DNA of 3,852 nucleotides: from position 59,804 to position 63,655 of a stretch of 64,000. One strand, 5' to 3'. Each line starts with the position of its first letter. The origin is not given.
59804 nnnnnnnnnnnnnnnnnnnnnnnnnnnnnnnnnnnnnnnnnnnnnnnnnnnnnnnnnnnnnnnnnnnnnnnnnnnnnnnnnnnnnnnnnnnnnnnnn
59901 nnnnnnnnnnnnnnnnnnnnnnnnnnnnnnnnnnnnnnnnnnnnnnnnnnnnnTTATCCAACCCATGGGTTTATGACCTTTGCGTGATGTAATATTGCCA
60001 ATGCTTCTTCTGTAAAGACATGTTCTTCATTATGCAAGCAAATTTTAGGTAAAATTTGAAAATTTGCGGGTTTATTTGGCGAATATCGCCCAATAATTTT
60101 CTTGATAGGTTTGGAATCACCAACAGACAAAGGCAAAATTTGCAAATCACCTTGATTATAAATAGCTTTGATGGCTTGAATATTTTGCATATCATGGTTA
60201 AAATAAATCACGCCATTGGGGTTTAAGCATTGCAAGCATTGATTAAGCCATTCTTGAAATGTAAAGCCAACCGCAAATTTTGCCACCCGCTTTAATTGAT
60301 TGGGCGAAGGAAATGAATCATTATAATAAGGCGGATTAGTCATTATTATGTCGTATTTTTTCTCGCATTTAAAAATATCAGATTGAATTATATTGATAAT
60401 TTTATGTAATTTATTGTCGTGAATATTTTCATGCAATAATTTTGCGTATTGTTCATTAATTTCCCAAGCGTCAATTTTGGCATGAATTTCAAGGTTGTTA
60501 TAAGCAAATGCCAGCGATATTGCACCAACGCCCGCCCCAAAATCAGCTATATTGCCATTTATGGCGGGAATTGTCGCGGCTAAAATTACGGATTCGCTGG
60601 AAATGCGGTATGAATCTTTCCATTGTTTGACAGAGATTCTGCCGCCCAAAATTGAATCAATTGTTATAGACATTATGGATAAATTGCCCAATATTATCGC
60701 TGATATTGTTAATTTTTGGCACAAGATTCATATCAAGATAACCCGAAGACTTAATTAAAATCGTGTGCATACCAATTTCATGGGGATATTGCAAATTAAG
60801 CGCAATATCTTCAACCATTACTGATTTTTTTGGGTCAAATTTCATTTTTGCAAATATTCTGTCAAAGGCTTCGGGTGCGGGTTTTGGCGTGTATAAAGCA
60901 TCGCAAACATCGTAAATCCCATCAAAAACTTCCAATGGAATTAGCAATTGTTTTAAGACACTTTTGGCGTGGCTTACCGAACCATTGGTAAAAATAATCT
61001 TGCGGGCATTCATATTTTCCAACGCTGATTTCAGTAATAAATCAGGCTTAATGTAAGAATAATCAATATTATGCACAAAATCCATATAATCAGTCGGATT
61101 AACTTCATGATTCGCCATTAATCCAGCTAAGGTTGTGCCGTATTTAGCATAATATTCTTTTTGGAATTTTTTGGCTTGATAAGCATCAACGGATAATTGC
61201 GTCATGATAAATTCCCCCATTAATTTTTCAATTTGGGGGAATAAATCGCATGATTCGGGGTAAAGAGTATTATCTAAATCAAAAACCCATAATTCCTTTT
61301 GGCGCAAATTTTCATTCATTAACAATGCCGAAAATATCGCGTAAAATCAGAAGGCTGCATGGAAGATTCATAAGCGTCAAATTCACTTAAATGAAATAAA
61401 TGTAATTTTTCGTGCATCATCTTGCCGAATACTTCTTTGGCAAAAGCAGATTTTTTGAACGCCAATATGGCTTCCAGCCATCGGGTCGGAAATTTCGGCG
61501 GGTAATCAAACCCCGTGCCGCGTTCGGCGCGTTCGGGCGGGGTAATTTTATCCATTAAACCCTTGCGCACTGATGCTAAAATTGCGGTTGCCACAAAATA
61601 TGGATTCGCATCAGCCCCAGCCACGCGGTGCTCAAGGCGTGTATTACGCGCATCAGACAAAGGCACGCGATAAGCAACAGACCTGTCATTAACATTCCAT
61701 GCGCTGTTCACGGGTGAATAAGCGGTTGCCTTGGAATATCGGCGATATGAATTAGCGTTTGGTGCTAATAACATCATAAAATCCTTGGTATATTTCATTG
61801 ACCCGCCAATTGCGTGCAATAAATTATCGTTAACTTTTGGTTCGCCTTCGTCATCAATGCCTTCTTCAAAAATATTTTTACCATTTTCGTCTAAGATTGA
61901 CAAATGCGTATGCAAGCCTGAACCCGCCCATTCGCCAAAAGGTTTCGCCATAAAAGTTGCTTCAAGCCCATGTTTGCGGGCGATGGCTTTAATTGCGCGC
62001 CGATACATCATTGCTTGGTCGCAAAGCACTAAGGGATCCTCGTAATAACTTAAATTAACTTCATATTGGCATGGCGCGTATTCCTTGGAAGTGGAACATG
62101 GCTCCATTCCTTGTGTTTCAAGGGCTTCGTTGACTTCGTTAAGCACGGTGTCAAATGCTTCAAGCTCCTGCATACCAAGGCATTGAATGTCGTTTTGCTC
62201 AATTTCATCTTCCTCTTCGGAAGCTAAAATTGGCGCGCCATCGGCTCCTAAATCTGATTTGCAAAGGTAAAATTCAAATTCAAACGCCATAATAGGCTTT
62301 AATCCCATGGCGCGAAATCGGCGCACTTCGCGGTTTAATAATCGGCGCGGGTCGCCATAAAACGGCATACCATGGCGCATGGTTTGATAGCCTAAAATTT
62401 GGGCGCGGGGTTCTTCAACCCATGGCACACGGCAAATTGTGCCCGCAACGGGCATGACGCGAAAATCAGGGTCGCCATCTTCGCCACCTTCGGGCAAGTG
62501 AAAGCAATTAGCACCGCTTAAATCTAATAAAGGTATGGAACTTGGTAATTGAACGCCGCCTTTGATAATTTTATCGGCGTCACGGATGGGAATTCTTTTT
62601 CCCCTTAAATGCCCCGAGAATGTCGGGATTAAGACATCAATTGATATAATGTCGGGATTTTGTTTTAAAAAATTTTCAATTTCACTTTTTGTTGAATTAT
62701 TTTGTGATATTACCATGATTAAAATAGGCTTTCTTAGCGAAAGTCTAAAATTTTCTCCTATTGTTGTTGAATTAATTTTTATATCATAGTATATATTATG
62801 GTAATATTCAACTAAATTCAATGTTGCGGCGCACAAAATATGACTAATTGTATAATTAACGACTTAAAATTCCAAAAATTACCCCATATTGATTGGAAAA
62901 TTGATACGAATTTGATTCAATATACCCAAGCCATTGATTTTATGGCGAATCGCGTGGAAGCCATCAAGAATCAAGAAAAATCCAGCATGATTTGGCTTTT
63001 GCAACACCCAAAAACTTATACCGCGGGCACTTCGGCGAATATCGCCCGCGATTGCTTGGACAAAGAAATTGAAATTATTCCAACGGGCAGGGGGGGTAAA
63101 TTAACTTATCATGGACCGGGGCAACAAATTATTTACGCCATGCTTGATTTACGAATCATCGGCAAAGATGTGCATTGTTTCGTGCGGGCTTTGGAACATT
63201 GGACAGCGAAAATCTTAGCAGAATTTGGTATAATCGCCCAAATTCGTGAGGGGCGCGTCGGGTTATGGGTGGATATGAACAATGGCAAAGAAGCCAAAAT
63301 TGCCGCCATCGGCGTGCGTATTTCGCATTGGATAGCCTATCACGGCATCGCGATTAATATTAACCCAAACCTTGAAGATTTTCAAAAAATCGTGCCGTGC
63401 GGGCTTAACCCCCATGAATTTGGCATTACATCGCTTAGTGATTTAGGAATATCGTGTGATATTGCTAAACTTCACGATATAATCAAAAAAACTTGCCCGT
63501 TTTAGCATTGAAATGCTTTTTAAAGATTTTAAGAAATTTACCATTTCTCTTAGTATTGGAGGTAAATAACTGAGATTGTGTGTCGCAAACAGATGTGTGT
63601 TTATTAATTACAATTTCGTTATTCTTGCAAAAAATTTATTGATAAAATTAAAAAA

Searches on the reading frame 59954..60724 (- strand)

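Call 4: search_protein_families(library=pfam, proteins=[window:59954-60724:-], max_evalue=1)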
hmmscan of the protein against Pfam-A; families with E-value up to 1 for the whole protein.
window:59954-60724:- (256 aa): 15 families
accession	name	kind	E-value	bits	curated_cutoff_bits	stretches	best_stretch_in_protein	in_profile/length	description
PF05175.20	MTS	-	8.7e-15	55.2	23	1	45-137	20-112/170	Methyltransferase small domain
PF02475.24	TRM5-TYW2_MTfase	-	2.1e-07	31.5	28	1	54-131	35-112/164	TRM5/TYW2 methyltransferase domain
PF01555.25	N6_N4_Mtase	-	1.4e-05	25.6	26.7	1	125-191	2-67/221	DNA methylase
PF07669.17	Eco57I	-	1.8e-05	25.4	25.3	1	70-174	24-131/171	Eco57I restriction-modification methylase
PF06325.19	PrmA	-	0.00049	20.1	22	1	58-130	164-233/296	Ribosomal protein L11 methyltransferase (PrmA)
PF05891.18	Methyltransf_PK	-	0.00072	19.6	27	1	57-128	57-127/218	AdoMet dependent proline di-methyltransferase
PF08242.18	Methyltransf_12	-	0.0013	19.8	30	1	61-129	2-71/98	Methyltransferase domain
PF02384.22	N6_Mtase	-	0.0029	17.4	20.4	1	100-153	101-153/311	N-6 DNA Methylase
PF01170.24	UPF0020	-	0.0054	16.9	22.3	1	79-133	74-131/197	RMKL-like, methyltransferase domain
PF00145.23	DNA_methylase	-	0.0065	16.4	22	1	58-132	2-70/324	C-5 cytosine-specific DNA methylase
PF13489.12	Methyltransf_23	-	0.023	14.9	27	1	56-176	23-117/164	Methyltransferase domain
PF03602.21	Cons_hypoth95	-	0.024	14.7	24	1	86-145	69-134/182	Conserved hypothetical protein 95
PF13649.12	Methyltransf_25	-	0.033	15.3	27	1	59-129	1-70/97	Methyltransferase domain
PF00398.26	RrnaAD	-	0.085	12.4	24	1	57-128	32-96/263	Ribosomal RNA adenine dimethylase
PF08241.18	Methyltransf_11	-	0.093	13.8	21.2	0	61-126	2-63/95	Methyltransferase domain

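Call 6: search_protein_families(library=ncbifam, proteins=[window:59954-60724:-], max_evalue=1)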
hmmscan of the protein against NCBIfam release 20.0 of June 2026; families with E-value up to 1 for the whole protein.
window:59954-60724:- (256 aa): 31 families (the best 25 are shown)
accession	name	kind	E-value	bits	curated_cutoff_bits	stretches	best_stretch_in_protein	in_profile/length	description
TIGR00536.1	hemK_fam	subfamily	1.6e-16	60.2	115.5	1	58-139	117-198/286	HemK family protein methyltransferase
NF047853.1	tRm6a37MtseTrmN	equivalog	2.1e-16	60.4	350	1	40-179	27-170/244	tRNA(1)(Val) (adenine(37)-N(6))-methyltransferase TrmN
TIGR03534.1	RF_mod_PrmC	equivalog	3.5e-16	59.4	199.1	1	56-192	86-234/253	peptide chain release factor N(5)-glutamine methyltransferase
TIGR03533.1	L3_gln_methyl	equivalog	1.3e-12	47.7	229.7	1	57-136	123-202/284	50S ribosomal protein L3 N(5)-glutamine methyltransferase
NF011529.0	PRK14968.1-3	equivalog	1.3e-12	47.6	162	1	30-173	8-152/198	putative methyltransferase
TIGR00537.1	hemK_rel_arch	hypoth_equivalog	7e-07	29.1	87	1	44-135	7-94/179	HemK2/MTQ2 family protein methyltransferase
NF047732.1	tRNAMtaseTrm5bMeth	equivalog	1.2e-06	27.8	500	1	40-138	184-276/337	tRNA (guanine(37)-N1)-methyltransferase Trm5b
NF007023.0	PRK09489.1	equivalog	3.1e-06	26.6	295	1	46-136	187-274/342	16S rRNA (guanine(1207)-N(2))-methyltransferase RsmC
NF008748.0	PRK11783.1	equivalog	3.8e-05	22.1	466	1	89-183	572-665/704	bifunctional 23S rRNA (guanine(2069)-N(7))-methyltransferase RlmK/23S rRNA (guanine(2445)-N(2))-methyltransferase RlmL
NF011530.0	PRK14968.1-4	equivalog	0.00014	21.3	243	1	57-135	41-111/202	putative methyltransferase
TIGR02469.1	CbiT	equivalog_domain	0.00021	21.6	78.3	1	47-123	11-84/124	precorrin-6Y C5,15-methyltransferase (decarboxylating) subunit CbiT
NF006138.0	PRK08287.1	equivalog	0.00075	19.4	210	1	58-127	34-101/189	decarboxylating cobalt-precorrin-6B (C(15))-methyltransferase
NF047730.1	tRNAMtaseTrm5b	equivalog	0.0029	16.8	600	1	60-138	186-261/330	tRNA (guanine(37)-N1)-methyltransferase Trm5b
TIGR00406.1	prmA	equivalog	0.0035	16.8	183.15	1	57-130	161-232/288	50S ribosomal protein L11 methyltransferase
TIGR02987.1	met_A_Alw26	exception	0.004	15.9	353.5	1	80-135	62-124/523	Alw26I/Eco31I/Esp3I family type II restriction adenine-specific DNA-methyltransferase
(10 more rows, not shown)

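Call 84: search_protein_families(library=padloc, proteins=[window:59954-60724:-], max_evalue=0.01)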
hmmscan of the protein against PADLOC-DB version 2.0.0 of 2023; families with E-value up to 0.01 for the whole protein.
window:59954-60724:- (256 aa): 10 families
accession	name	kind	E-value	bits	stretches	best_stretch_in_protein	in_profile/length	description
PDLC04134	mad2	-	2.1e-17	61.2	1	56-181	292-400/492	mads_2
PDLC03267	MTase_II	-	3.1e-06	24.4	1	64-136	43-119/539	Type II methyltransferase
PDLC03227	MTase_II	-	2.9e-05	21.2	1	58-135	53-144/494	Type II methyltransferase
PDLC03371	MTase_II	-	0.0001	19.9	1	107-197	8-115/260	Type II methyltransferase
PDLC03299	MTase_II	-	0.00015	19.3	1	122-191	32-101/296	Type II methyltransferase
PDLC03353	MTase_II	-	0.00017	19.3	1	121-182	25-85/260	Type II methyltransferase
PDLC03270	MTase_II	-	0.00024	18.3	1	60-135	4-77/309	Type II methyltransferase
PDLC03033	MTase_I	-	0.0042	14.1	1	55-137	225-316/541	Type I methyltransferase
PDLC02521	PglX|PglXI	-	0.0043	13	1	80-138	444-496/1174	PglX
PDLC03258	MTase_II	-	0.0058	13.8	1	81-172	65-150/366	Type II methyltransferase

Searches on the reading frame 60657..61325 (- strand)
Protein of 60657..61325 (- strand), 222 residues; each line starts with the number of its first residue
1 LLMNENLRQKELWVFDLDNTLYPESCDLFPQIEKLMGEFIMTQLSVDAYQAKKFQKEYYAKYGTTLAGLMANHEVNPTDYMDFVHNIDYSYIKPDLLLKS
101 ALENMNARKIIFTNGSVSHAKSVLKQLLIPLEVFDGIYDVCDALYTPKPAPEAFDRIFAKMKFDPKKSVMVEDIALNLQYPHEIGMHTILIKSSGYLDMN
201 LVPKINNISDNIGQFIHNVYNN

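Call 6: search_protein_families(library=ncbifam, proteins=[window:60657-61325:-], max_evalue=1)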
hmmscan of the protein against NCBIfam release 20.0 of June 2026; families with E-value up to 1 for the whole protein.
window:60657-61325:- (222 aa): 27 families (the best 25 are shown)
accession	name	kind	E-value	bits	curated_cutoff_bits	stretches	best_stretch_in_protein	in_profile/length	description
TIGR01993.1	Pyr-5-nucltdase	equivalog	2e-55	187.4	142.9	1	12-190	2-182/183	pyrimidine 5'-nucleotidase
TIGR02253.1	CTE7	subfamily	3.5e-11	43.3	169.75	1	15-200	7-203/221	TIGR02253 family HAD-type hydrolase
TIGR01509.1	HAD-SF-IA-v3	subfamily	3e-10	40.5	29.4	1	140-191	103-154/154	HAD-IA family hydrolase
TIGR02247.1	HAD-1A3-hyp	subfamily_domain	2.1e-07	30.9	125.4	1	51-194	55-198/211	epoxide hydrolase N-terminal domain-like phosphatase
NF009695.0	PRK13222.1-2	equivalog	6.1e-07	29.2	225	1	101-206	105-207/226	phosphoglycolate phosphatase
TIGR01990.1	bPGM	equivalog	6.7e-07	29.4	189.4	1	78-187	76-182/187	beta-phosphoglucomutase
TIGR01428.1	HAD_type_II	equivalog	1.1e-05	25.6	125.4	1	101-192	102-191/197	haloacid dehalogenase type II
TIGR02009.1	PGMB-YQAB-SF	subfamily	1.3e-05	25.5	153.35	1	99-189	95-184/186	beta-phosphoglucomutase family hydrolase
TIGR01662.1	HAD-SF-IIIA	subfamily_domain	2.3e-05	24.5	44.6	1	107-192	42-139/141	HAD-IIIA family hydrolase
TIGR01454.1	AHBA_synth_RP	hypoth_equivalog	4.8e-05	23.1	246.65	1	101-189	86-172/205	AHBA synthesis associated protein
NF008000.0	PRK10725.1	equivalog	6.8e-05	23.1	215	1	84-191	79-185/188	fructose-1-phosphate/6-phosphogluconate phosphatase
TIGR01452.1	PGP_euk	subfamily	0.0004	19.9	201.95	1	142-193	196-248/279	phosphoglycolate/pyridoxal phosphate family phosphatase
NF052360.1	HolPasePseu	equivalog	0.00058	19.6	280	1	11-64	2-49/218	histidinol-phosphatase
TIGR01549.1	HAD-SF-IA-v1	subfamily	0.004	17.6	23.3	1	105-163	75-128/149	HAD-IA family hydrolase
TIGR01656.1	Histidinol-ppas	subfamily_domain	0.0051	16.7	84.15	1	140-190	94-145/149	histidinol-phosphate phosphatase domain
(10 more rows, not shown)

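Call 84: search_protein_families(library=padloc, proteins=[window:60657-61325:-], max_evalue=0.01)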
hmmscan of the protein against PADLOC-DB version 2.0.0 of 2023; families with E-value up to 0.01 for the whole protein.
window:60657-61325:- (222 aa): 0 families

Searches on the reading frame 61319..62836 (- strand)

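Call 38: search_protein_families(library=pfam, proteins=[window:61319-62836:-], max_evalue=0.001)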
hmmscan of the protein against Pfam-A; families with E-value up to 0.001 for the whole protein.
window:61319-62836:- (505 aa): 1 family
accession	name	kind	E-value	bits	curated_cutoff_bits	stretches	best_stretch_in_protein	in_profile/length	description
PF00120.29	Gln-synt_C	-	5e-83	279.5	24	1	161-501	2-344/344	Glutamine synthetase, catalytic domain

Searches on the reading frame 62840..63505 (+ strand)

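Call 85: search_protein_families(library=pfam, proteins=[window:62840-63505:+], max_evalue=0.00001)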
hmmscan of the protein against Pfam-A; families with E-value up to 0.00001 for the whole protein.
window:62840-63505:+ (221 aa): 1 family
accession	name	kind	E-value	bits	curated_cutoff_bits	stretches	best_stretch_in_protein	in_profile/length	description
PF21948.1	LplA-B_cat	-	1.3e-32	113.9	27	1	28-216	2-196/200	Lipoyl protein ligase A/B catalytic domain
